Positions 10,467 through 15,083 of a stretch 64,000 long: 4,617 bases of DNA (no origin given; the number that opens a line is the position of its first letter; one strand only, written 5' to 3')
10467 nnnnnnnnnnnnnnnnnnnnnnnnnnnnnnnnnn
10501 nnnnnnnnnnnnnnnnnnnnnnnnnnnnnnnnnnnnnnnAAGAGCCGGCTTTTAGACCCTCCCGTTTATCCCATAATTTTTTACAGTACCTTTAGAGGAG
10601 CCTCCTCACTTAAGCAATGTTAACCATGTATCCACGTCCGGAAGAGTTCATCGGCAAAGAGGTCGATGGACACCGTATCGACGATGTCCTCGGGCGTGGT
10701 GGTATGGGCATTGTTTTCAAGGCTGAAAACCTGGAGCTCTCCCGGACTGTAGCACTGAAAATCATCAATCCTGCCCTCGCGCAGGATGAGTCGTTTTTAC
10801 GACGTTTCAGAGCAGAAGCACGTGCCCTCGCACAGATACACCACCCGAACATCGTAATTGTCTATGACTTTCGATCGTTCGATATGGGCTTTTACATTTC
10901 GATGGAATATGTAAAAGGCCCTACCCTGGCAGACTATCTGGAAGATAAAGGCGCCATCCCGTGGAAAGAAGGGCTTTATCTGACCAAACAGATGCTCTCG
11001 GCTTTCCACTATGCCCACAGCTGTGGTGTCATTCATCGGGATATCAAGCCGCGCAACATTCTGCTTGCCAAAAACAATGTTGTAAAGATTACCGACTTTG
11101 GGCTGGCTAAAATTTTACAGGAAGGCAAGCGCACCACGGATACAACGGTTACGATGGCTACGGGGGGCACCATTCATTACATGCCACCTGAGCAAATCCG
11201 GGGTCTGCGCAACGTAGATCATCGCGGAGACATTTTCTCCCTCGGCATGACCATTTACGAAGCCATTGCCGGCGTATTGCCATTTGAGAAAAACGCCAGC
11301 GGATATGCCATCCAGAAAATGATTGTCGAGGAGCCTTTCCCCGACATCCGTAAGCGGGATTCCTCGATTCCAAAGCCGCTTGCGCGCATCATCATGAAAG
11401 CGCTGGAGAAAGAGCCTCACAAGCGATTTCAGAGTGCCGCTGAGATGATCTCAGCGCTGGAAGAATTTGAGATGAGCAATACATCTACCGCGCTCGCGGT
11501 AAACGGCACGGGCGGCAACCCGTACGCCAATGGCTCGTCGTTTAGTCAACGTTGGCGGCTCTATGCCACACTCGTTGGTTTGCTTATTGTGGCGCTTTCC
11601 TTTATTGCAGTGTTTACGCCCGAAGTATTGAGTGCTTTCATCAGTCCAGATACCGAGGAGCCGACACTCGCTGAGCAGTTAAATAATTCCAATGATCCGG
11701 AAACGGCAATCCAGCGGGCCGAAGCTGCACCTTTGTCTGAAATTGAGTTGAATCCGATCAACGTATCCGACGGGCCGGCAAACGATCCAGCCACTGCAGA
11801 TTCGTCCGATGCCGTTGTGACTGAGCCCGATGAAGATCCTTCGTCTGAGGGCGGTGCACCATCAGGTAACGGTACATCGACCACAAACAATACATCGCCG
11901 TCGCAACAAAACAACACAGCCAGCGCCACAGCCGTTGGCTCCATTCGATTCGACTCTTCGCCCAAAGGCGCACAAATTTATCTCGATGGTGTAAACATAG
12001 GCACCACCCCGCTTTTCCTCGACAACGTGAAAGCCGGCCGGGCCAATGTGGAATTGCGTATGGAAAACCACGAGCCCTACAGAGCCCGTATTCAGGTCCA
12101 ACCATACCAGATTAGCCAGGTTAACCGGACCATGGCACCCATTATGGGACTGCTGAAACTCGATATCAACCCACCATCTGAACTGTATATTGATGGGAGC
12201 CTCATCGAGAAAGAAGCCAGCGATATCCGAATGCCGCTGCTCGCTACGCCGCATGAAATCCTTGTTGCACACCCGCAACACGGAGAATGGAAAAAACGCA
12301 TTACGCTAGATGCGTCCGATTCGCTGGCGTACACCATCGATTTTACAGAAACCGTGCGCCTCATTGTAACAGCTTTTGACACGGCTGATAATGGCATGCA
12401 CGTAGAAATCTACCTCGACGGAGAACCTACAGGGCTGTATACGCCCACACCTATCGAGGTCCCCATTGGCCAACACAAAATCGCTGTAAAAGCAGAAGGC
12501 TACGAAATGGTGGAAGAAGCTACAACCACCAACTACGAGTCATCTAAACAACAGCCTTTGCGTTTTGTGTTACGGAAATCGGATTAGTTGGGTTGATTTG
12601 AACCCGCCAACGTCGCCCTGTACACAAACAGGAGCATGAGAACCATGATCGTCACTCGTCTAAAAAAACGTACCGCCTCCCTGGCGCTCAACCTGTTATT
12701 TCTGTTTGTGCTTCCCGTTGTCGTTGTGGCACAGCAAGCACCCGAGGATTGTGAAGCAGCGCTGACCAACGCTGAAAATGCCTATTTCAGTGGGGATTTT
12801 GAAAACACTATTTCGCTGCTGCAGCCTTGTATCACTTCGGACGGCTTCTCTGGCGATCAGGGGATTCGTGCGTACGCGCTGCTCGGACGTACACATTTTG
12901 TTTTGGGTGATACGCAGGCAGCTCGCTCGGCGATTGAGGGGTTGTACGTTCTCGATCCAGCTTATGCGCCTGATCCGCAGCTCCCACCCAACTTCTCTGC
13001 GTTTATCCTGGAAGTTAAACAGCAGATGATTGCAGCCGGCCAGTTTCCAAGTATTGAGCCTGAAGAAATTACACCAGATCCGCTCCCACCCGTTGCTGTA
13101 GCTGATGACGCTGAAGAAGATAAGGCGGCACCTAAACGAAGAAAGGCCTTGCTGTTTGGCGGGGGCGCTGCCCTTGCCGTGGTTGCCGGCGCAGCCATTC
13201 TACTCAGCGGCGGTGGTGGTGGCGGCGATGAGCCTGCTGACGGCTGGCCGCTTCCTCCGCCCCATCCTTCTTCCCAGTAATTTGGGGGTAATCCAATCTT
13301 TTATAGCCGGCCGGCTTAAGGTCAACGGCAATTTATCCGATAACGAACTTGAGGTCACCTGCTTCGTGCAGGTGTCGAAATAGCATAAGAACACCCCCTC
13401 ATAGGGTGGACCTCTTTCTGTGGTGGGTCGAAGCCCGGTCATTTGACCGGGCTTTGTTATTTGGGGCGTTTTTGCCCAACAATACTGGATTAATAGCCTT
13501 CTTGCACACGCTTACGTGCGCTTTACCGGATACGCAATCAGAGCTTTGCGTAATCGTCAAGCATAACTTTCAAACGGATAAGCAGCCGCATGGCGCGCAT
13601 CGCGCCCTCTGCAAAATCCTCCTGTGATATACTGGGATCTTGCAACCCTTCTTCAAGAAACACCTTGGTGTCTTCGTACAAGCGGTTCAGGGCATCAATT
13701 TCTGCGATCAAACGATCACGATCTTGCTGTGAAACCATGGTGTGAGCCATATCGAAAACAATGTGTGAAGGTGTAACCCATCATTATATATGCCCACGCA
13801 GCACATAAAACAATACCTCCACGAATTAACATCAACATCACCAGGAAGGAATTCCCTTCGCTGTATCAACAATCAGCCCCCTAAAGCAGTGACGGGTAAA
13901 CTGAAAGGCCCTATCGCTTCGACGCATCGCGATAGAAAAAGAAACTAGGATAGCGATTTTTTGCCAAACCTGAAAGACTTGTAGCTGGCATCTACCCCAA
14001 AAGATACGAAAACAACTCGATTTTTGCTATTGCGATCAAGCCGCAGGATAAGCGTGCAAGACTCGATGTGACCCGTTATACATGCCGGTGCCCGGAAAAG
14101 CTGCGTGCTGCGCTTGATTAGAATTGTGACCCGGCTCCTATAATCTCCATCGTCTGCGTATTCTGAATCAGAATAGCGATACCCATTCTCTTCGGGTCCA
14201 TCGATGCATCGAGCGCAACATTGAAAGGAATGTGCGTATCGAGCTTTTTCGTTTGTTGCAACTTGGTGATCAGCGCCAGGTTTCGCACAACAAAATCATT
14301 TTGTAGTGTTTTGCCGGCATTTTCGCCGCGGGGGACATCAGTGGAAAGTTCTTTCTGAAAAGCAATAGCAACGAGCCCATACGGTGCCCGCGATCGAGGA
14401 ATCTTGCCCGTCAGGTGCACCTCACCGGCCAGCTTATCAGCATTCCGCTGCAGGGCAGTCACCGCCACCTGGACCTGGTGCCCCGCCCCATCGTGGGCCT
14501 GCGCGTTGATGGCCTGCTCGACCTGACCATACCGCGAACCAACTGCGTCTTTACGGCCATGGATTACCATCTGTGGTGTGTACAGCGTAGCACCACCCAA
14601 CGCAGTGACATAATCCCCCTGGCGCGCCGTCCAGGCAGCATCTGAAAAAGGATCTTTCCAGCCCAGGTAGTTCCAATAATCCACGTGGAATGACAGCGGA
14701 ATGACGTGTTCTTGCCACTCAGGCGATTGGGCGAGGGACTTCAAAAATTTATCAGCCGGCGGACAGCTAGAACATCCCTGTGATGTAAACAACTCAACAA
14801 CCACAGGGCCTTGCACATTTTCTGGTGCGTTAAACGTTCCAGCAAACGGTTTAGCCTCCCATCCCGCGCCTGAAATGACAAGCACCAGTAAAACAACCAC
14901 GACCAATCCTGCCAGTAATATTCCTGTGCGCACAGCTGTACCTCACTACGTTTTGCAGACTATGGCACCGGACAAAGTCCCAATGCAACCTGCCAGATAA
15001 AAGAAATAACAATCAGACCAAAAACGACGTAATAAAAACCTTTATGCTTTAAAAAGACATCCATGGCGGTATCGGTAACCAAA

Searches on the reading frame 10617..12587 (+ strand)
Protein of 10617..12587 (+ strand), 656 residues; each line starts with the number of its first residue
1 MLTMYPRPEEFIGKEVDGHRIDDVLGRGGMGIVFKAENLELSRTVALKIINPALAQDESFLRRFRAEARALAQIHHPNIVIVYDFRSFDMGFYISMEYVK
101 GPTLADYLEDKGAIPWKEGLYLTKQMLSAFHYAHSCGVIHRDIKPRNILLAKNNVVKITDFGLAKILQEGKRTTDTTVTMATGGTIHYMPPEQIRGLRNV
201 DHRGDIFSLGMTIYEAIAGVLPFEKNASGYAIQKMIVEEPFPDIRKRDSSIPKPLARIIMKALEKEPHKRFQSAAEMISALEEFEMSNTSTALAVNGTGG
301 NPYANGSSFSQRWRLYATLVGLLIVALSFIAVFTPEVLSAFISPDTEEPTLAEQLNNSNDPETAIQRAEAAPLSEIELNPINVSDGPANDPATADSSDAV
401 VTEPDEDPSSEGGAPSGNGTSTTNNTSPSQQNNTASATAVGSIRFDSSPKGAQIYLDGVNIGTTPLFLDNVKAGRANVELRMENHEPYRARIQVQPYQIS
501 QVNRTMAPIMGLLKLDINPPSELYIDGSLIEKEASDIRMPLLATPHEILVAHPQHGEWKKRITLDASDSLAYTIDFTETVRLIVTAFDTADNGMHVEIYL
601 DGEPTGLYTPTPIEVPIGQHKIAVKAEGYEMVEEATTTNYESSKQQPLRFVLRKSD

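Call 58: search_protein_families(library=pfam, proteins=[window:10617-12587:+], max_evalue=0.0001)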
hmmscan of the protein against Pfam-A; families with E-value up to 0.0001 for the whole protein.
window:10617-12587:+ (656 aa): 4 families
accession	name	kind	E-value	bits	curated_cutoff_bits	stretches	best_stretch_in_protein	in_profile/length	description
PF00069.31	Pkinase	-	8.1e-54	183.2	31.7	1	22-272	4-253/263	Protein kinase domain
PF07714.23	PK_Tyr_Ser-Thr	-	6.8e-37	127.6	23.1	1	21-272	3-250/258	Protein tyrosine and serine/threonine kinase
PF08308.17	PEGA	-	3.1e-26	91.5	20.8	2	441-506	2-67/71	PEGA domain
PF14531.12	Kinase-like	-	1.8e-07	31.1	25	1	120-259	148-278/289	Kinase-like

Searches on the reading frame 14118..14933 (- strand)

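Call 58: search_protein_families(library=pfam, proteins=[window:14118-14933:-], max_evalue=0.0001)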
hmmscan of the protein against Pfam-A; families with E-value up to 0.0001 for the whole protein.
window:14118-14933:- (271 aa): 1 family
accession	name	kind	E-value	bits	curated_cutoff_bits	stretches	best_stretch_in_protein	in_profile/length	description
PF06764.17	DUF1223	-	7.8e-60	202.8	30.7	1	45-257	1-202/202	Protein of unknown function (DUF1223)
